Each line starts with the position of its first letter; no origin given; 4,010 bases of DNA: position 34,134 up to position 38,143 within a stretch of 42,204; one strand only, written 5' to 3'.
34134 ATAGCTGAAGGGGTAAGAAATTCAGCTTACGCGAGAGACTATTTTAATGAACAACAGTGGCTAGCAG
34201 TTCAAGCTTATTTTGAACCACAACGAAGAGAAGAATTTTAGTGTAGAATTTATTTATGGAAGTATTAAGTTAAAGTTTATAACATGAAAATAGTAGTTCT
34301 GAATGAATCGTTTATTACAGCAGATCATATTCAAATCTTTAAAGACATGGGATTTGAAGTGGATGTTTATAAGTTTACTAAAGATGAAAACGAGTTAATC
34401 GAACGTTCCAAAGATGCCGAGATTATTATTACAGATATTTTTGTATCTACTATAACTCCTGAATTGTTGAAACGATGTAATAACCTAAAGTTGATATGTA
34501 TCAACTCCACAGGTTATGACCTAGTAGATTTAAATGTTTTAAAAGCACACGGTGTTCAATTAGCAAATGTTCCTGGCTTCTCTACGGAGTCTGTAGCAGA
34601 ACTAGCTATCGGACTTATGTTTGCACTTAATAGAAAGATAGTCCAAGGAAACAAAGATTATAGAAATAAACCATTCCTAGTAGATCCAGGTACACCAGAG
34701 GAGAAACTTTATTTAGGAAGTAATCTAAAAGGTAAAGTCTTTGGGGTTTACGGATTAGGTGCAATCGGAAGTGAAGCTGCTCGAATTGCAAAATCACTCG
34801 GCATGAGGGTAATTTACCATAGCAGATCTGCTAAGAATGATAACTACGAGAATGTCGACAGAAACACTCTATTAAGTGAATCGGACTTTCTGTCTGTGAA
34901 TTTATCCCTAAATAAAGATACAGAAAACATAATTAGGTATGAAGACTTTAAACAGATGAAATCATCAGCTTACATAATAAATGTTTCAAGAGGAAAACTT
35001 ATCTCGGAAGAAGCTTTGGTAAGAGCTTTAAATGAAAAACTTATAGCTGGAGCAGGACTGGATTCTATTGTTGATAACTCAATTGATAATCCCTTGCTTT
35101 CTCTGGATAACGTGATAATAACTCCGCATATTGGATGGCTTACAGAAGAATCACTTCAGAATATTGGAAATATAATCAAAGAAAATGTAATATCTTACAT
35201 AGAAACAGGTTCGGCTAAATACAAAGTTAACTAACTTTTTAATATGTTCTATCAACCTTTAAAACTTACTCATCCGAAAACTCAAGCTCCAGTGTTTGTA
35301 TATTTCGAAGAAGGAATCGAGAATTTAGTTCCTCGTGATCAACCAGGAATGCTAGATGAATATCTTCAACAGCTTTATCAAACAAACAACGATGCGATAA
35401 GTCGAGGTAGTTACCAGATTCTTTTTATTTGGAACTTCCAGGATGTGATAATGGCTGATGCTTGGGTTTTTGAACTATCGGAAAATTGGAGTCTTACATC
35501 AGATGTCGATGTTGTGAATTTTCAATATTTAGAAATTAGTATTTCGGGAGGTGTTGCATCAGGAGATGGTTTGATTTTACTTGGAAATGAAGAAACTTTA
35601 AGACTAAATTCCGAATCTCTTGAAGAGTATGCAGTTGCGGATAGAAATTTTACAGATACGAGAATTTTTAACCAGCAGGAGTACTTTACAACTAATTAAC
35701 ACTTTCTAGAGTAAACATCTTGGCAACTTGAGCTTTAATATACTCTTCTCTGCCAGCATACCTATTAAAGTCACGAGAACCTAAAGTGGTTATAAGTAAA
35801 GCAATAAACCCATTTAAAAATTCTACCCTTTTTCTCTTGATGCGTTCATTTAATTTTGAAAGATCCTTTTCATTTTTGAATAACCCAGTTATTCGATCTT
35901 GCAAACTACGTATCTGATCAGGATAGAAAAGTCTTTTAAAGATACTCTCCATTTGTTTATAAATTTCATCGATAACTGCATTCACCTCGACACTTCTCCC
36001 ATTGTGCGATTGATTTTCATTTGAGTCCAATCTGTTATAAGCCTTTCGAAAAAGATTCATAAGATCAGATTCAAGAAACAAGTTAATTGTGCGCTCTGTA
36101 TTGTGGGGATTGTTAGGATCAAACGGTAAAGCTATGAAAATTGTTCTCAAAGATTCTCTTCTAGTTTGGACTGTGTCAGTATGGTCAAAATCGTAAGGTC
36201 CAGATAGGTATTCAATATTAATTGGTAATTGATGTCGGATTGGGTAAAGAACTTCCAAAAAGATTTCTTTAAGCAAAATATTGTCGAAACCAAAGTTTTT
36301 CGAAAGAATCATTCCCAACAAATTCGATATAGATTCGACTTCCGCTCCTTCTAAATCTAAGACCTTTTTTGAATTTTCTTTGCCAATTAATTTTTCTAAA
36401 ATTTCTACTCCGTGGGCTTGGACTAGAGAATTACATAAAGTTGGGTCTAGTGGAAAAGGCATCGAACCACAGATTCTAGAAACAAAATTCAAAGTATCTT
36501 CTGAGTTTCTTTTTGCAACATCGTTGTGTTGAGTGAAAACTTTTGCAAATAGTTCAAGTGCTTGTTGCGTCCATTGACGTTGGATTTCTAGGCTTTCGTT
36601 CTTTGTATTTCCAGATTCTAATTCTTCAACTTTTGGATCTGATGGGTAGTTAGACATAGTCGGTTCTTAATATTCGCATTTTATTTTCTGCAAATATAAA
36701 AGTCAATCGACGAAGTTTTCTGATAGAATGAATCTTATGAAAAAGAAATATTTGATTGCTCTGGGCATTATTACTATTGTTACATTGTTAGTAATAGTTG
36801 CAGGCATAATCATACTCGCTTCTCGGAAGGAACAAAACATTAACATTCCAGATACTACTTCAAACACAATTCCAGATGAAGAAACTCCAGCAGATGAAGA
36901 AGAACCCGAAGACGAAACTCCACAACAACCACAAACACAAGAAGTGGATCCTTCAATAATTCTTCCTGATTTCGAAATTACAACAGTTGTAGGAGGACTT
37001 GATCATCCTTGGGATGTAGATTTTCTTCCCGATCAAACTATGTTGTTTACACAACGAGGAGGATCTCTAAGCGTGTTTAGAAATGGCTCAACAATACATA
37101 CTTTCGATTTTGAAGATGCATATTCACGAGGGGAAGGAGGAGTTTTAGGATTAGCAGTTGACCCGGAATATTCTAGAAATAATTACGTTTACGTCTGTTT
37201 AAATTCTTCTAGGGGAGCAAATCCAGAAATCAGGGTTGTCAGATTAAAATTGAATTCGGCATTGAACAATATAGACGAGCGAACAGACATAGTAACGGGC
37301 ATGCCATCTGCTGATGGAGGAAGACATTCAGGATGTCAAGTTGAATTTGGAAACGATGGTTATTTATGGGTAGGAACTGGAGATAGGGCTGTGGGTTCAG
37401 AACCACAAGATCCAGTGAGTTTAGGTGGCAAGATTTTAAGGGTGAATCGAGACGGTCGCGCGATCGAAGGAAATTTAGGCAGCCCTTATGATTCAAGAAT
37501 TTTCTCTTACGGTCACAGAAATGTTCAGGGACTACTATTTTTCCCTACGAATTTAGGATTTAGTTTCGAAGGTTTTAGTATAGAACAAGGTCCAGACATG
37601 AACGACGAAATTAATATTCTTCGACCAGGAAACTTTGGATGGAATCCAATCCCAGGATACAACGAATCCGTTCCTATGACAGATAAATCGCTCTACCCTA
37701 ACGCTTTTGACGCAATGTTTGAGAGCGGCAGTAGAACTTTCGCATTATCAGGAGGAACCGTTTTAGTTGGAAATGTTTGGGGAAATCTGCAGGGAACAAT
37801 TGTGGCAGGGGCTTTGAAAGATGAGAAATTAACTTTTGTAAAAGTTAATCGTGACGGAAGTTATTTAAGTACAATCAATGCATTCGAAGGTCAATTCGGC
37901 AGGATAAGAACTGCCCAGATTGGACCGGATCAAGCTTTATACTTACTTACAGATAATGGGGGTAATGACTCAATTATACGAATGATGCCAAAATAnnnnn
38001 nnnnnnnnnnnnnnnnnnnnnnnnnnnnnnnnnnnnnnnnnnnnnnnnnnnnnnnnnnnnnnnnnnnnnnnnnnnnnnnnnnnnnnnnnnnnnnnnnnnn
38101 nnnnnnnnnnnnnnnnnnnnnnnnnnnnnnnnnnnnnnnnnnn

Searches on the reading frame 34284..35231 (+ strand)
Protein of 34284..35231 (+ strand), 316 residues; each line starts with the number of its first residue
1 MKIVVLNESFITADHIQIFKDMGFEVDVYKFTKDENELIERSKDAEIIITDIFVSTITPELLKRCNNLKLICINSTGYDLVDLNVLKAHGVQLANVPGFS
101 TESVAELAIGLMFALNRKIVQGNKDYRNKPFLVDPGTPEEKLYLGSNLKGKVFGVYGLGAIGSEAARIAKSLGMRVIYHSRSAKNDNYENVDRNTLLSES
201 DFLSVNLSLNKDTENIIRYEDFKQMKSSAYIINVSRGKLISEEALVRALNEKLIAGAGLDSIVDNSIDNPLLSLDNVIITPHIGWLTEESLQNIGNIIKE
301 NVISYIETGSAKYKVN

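Call 65: search_protein_families(library=pfam, proteins=[window:34284-35231:+], max_evalue=0.001)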
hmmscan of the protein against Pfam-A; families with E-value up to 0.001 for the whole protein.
window:34284-35231:+ (316 aa): 2 families
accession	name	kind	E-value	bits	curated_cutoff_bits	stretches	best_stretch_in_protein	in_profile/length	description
PF02826.25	2-Hacid_dh_C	-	5.6e-50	169.6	25.1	1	109-284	1-178/178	D-isomer specific 2-hydroxyacid dehydrogenase, NAD binding domain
PF00389.36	2-Hacid_dh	-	7.4e-29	100.6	24.6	1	12-316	8-134/134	D-isomer specific 2-hydroxyacid dehydrogenase, catalytic domain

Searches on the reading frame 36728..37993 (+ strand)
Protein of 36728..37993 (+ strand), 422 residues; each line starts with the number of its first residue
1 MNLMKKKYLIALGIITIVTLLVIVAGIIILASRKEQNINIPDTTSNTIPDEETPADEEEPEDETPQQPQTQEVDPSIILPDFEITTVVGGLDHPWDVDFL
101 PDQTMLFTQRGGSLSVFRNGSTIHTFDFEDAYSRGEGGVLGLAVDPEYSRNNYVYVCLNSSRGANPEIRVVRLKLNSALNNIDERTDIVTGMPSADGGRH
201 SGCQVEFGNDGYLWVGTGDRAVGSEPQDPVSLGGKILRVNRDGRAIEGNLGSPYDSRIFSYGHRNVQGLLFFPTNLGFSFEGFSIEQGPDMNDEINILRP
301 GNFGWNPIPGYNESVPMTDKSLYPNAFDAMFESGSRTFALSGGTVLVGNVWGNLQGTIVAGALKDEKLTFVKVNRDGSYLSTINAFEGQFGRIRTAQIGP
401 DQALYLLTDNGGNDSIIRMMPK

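Call 4: search_protein_families(library=pfam, proteins=[window:36728-37993:+], max_evalue=1)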
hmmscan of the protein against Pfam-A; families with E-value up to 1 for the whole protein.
window:36728-37993:+ (422 aa): 2 families
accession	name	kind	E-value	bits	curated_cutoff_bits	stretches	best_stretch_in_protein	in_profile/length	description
PF07995.17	GSDH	-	3.4e-67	227.5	25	1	91-411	1-326/332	Glucose / Sorbosone dehydrogenase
PF15352.11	K1377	-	0.22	10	27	1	144-205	726-787/983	Susceptibility to monomelic amyotrophy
